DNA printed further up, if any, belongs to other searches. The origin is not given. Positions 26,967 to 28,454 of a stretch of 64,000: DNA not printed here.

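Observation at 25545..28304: GlpA flavoprotein fused into an SdhB/SdhC/SdhD-type membrane module: candidate novel glycerol-3-phosphate:quinone oxidoreductase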

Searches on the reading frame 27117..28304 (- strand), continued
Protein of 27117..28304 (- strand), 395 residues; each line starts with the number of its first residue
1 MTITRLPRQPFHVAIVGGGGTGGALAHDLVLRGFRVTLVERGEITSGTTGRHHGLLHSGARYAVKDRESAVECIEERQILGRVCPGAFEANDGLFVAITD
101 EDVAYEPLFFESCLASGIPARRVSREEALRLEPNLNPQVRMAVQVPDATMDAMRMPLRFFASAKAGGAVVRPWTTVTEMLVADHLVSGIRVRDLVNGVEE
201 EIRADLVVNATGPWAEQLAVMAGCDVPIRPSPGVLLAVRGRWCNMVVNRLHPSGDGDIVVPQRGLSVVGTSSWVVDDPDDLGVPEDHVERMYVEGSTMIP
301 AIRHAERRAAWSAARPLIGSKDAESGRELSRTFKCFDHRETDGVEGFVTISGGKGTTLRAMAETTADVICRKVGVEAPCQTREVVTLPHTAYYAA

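Call 47: list_cluster_members(proteins=[P0140, P0142, P0144, P0147, P0161, P0165, P0171, P0179, P0192, P0195])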
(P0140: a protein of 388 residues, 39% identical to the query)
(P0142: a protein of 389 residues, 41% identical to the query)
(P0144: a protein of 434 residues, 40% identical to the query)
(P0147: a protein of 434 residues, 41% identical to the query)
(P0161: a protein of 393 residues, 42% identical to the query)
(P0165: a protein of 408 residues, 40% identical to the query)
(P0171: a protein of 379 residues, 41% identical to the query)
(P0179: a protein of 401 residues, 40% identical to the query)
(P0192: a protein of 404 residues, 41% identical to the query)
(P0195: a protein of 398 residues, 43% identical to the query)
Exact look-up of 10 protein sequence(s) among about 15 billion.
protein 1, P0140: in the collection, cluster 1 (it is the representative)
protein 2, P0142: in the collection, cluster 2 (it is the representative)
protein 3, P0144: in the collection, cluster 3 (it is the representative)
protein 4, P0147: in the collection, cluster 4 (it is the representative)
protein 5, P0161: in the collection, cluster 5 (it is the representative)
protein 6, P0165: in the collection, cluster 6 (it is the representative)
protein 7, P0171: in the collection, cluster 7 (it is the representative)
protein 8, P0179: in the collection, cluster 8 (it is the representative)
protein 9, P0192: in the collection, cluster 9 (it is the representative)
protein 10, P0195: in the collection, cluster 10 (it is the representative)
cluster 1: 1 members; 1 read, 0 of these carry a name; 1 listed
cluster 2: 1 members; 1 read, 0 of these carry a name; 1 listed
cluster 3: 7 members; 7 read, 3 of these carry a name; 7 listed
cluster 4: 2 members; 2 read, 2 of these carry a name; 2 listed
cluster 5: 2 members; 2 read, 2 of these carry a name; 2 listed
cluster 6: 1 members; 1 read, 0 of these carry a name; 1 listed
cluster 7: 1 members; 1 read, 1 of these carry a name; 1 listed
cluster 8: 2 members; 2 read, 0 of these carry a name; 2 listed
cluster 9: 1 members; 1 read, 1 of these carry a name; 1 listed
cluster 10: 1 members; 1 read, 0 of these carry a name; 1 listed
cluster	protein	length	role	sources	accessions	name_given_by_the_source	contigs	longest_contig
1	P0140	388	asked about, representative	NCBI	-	-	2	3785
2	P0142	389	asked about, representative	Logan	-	-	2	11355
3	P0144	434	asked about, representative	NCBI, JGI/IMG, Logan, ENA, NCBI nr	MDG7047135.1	MAG: FAD-dependent oxidoreductase [Nitrososphaerota archaeon] | glycerol-3-phosphate dehydrogenase | FAD-dependent oxidoreductase [Nitrososphaerota archaeon]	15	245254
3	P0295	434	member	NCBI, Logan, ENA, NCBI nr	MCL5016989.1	MAG: FAD-dependent oxidoreductase [Candidatus Parvarchaeota archaeon] | FAD-dependent oxidoreductase [Candidatus Parvarchaeota archaeon]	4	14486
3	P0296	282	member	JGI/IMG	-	glycerol-3-phosphate dehydrogenase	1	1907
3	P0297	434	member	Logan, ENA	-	-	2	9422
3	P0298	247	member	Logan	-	-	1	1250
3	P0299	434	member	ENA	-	-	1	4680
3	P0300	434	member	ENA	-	-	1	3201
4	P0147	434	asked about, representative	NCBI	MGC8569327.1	MAG: FAD-dependent oxidoreductase [Nitrososphaeria archaeon]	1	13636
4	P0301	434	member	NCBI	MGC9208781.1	MAG: FAD-dependent oxidoreductase [Nitrososphaeria archaeon]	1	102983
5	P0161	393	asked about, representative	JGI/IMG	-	glycerol-3-phosphate dehydrogenase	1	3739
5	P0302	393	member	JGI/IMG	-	glycerol-3-phosphate dehydrogenase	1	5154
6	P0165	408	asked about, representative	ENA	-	-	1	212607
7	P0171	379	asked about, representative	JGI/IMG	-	glycerol-3-phosphate dehydrogenase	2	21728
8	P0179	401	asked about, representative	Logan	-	-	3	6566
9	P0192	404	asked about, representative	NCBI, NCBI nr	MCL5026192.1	MAG: FAD-dependent oxidoreductase [Chloroflexi bacterium] | FAD-dependent oxidoreductase [Chloroflexota bacterium]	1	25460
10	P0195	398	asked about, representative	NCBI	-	-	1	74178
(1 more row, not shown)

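Call 48: find_encoding_contigs(protein=P0144, flank=5000, max_places=2)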
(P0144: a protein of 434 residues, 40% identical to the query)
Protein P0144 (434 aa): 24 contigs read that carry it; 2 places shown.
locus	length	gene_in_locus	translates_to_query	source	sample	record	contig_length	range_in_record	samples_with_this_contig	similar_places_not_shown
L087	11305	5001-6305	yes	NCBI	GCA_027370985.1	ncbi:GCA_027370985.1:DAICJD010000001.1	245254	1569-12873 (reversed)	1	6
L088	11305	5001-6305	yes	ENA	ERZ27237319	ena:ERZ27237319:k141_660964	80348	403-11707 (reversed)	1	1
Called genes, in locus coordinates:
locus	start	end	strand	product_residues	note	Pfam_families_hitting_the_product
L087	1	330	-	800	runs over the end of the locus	PF02463:SMC_N (weak), PF13476:AAA_23, PF13166:AAA_13, PF13558:SbcC_Walker_B (faint)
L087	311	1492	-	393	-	PF00149:Metallophos, PF12850:Metallophos_2 (weak)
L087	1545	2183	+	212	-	-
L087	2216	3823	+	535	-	PF06418:CTP_synth_N, PF00117:GATase, PF07722:Peptidase_C26 (faint)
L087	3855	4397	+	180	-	PF04434:SWIM (weak)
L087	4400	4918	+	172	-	PF22769:DCD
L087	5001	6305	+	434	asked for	PF01266:DAO, PF01494:FAD_binding_3 (faint), PF07992:Pyr_redox_2 (faint), PF12831:FAD_oxidored (faint), PF13450:NAD_binding_8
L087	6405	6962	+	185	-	PF01227:GTP_cyclohydroI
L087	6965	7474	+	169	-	PF01872:RibD_C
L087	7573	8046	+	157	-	PF11485:STK_08120-like (faint), PF06240:COXG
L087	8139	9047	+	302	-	PF02463:SMC_N (faint), PF00005:ABC_tran, PF13175:AAA_15 (faint), PF13304:AAA_21 (weak)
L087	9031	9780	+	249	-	PF01061:ABC2_membrane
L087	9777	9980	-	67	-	PF07311:Dodecin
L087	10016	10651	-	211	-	PF00069:Pkinase (weak)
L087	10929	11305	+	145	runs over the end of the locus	-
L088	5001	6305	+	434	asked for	PF01266:DAO, PF01494:FAD_binding_3 (faint), PF07992:Pyr_redox_2 (faint), PF12831:FAD_oxidored (faint), PF13450:NAD_binding_8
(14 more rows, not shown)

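Call 49: find_encoding_contigs(protein=P0301, flank=5000, max_places=1)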
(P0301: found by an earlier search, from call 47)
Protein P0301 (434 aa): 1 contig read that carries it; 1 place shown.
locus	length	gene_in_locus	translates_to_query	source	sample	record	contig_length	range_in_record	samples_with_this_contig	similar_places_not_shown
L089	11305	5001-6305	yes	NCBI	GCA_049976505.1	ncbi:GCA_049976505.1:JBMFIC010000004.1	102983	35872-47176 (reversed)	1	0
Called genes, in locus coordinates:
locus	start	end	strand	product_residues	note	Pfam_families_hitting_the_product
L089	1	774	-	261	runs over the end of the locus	PF05853:BKACE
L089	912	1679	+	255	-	PF01925:TauE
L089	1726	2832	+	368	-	PF00557:Peptidase_M24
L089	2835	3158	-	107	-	PF02036:SCP2, PF14864:Alkyl_sulf_C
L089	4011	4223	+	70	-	-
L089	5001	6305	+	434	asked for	PF00890:FAD_binding_2, PF01266:DAO, PF01494:FAD_binding_3 (faint), PF12831:FAD_oxidored (faint)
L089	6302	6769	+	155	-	PF06240:COXG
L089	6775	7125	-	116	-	PF04343:DUF488, PF22751:DUF488-N3a, PF22752:DUF488-N3i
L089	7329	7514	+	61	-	-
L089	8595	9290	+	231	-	PF04199:Cyclase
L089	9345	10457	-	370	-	PF01321:Creatinase_N, PF00557:Peptidase_M24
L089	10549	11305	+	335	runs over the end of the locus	PF00296:Bac_luciferase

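Call 50: find_encoding_contigs(protein=P0165, flank=5000, max_places=1)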
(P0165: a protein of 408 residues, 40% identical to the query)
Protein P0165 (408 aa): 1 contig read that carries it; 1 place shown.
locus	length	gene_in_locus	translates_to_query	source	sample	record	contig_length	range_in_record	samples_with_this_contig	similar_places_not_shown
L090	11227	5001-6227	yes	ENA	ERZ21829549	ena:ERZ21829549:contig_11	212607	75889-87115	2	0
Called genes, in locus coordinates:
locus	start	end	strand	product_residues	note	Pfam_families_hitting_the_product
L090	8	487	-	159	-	PF06803:DUF1232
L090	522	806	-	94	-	-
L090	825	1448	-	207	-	PF00440:TetR_N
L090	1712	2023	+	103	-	PF01250:Ribosomal_S6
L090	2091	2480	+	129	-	PF00436:SSB, PF22657:SSB_1 (faint)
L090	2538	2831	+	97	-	PF01084:Ribosomal_S18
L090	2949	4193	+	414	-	PF13623:SurA_N_2, PF13624:SurA_N_3, PF13145:Rotamase_2 (weak), PF13616:Rotamase_3, PF00639:Rotamase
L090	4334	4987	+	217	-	PF00230:MIP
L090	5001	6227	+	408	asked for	PF00890:FAD_binding_2 (faint), PF01266:DAO, PF12831:FAD_oxidored (weak)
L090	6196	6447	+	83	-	PF04324:Fer2_BFD (weak)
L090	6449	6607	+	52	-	-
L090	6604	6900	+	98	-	PF00890:FAD_binding_2, PF01266:DAO (weak), PF12831:FAD_oxidored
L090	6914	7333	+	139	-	-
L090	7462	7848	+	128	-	PF00890:FAD_binding_2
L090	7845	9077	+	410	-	PF00037:Fer4 (faint), PF12837:Fer4_6 (faint), PF13237:Fer4_10 (faint), PF12838:Fer4_7 (weak), PF13183:Fer4_8, PF02754:CCG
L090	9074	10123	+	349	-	PF02558:ApbA, PF08546:ApbA_C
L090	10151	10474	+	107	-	-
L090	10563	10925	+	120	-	-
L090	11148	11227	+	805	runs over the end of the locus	PF00403:HMA, PF00122:E1-E2_ATPase, PF00702:Hydrolase, PF08282:Hydrolase_3 (faint)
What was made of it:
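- L090 is a canonical glpABC broken into fragments whose first piece mimics a 408-aa 'short GlpA' (call 50).
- Tried and rejected: P0165, a '408-aa short GlpA', turned out to be a frameshifted canonical glpABC (call 50) and was excluded from the counts.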

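Call 51: find_encoding_contigs(protein=P0195, flank=5000, max_places=1)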
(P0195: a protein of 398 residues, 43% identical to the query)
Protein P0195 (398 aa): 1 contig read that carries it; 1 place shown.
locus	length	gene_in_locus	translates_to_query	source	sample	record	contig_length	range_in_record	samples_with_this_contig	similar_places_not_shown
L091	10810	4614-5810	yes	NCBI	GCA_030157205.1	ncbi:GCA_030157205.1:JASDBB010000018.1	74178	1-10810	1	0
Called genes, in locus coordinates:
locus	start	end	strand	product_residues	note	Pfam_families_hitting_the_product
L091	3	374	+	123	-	?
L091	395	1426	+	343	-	PF00551:Formyl_trans_N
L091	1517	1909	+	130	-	PF01521:Fe-S_biosyn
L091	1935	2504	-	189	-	PF00156:Pribosyltran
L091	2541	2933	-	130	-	PF02142:MGS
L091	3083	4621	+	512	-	PF00370:FGGY_N, PF02782:FGGY_C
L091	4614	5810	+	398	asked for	PF01266:DAO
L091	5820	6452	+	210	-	PF01066:CDP-OH_P_transf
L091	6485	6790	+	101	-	PF02133:Transp_cyt_pur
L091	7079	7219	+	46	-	-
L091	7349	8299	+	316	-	PF00528:BPD_transp_1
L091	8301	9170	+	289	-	PF00528:BPD_transp_1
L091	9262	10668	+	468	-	-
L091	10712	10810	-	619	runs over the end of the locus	PF00528:BPD_transp_1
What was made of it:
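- One short GlpA (L091) stands alone (call 51). One short GlpA locus has no partner gene (L091, call 51).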

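Call 64: predict_structure(alignment_id=A2)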
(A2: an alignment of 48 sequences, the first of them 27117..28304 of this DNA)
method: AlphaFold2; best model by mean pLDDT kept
length: 395 residues; sequences in the alignment: 48
mean_pLDDT: 82.8   pTM: 0.84
mean pLDDT of the five models: 82.8, 82.3, 81.1, 74.5, 61.9
residues with pLDDT >= 90: 140; 70-90: 192; 50-70: 51; < 50: 12
segments of 3 or more residues with pLDDT < 50: 1-3, 49-52, 328-332
pLDDT, mean of each block of 10 residues (from residue 1): 64 91 93 95 65 64 79 84 82 82 88 89 95 94 79 81 95 94 93 96 95 82 80 84 86 71 81 78 87 91 94 62 55 67 83 69 89 87 90 79
secondary structure, 60 per line:
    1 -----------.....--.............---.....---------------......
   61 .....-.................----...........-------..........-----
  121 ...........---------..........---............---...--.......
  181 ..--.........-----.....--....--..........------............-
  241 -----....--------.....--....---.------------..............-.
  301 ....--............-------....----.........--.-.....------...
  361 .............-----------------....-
elements in order: E12-16 H19-31 E35-39 H55-65 H67-83 E88-98 H106-115 E121-124 H125-131 E141-150 H154-165 E169-171 E174-182 E185-193 E199-203 E206-209 H212-221 E228-239 E246-249 E258-262 E265-268 H285-298 H300-304 E307-318 H326-329 E334-337 H338-342 E347-351 H358-373 H391-394

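Call 67: fold_search(model_id=the predicted structure, library=pdb)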
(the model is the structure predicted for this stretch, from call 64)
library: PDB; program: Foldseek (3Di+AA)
matches with E <= 10: 1941; with E <= 0.001: 1017
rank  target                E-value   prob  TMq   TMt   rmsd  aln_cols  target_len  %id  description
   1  9a53_A                4.8e-29  1.00  0.83  0.60   4.1       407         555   23  Integrative model of GLPD-ATPF by crosslinking MS and deep learning (released 2024-09-18)
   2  2rgo_A                1.0e-26  1.00  0.80  0.59   4.6       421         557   22  Structure of Alpha-Glycerophosphate Oxidase from Streptococcus sp.: A Template for the Mitochondrial Alpha-Glycerophos (released 2008-01-15)
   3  2rgh                  5.5e-26  1.00  0.80  0.59   3.8       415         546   21  Structure of Alpha-Glycerophosphate Oxidase from Streptococcus sp.: A Template for the Mitochondrial Alpha-Glycerophosph (released 2008-01-15)
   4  2rgo_B                1.2e-25  1.00  0.81  0.62   3.9       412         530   22  Structure of Alpha-Glycerophosphate Oxidase from Streptococcus sp.: A Template for the Mitochondrial Alpha-Glycerophos (released 2008-01-15)
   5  3da1                  2.0e-25  1.00  0.72  0.58   5.3       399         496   22  X-Ray structure of the glycerol-3-phosphate dehydrogenase from Bacillus halodurans complexed with FAD. Northeast Structu (released 2008-07-29)
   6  4ysh_B                1.3e-24  1.00  0.69  0.73   4.5       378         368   22  Crystal structure of glycine oxidase from Geobacillus kaustophilus (released 2016-03-23)
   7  2qcu_B                3.2e-24  1.00  0.78  0.63   3.6       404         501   20  Crystal structure of Glycerol-3-phosphate Dehydrogenase from Escherichia coli (released 2008-04-15)
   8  2r4e_A                5.1e-24  1.00  0.78  0.64   3.6       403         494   20  Crystal structure of Escherichia coli Glycerol-3-phosphate Dehydrogenase in complex with DHAP (released 2008-04-29)
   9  2qcu_A                5.4e-24  1.00  0.79  0.64   3.6       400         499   20  Crystal structure of Glycerol-3-phosphate Dehydrogenase from Escherichia coli (released 2008-04-15)
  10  1y56_B                1.7e-23  1.00  0.69  0.72   4.6       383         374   20  Crystal structure of L-proline dehydrogenase from P.horikoshii (released 2005-07-26)
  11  4ysh_A                1.9e-23  1.00  0.67  0.71   6.2       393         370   21  Crystal structure of glycine oxidase from Geobacillus kaustophilus (released 2016-03-23)
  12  2r45_A                2.4e-23  1.00  0.79  0.64   3.6       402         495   20  Crystal structure of Escherichia coli Glycerol-3-phosphate Dehydrogenase in complex with 2-phospho-d-glyceric acid (released 2008-04-15)
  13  7cyx_A                2.4e-23  1.00  0.66  0.71   5.2       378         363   20  Crystal strcuture of Glycine oxidase from Bacillus cereus ATCC 14579 (released 2020-10-14)
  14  2r4j_B                4.9e-23  1.00  0.78  0.63   3.9       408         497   20  Crystal structure of Escherichia coli SeMet substituted Glycerol-3-phosphate Dehydrogenase in complex with DHAP (released 2008-06-03)
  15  7cyx_B                4.9e-23  1.00  0.65  0.71   5.6       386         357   21  Crystal strcuture of Glycine oxidase from Bacillus cereus ATCC 14579 (released 2020-10-14)
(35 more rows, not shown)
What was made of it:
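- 27117..28304 (-): glpA-short: FAD-dependent glycerol-3-phosphate dehydrogenase catalytic subunit, 395 aa. It has the DAAO fold, no BFD [2Fe-2S] domain, and ends in a conserved aromatic tail (HTAYYAA). The AF2 model has pLDDT 82.8, and its best PDB folds are GlpD and GlpO at TMq 0.78-0.83 (calls 64, 67).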
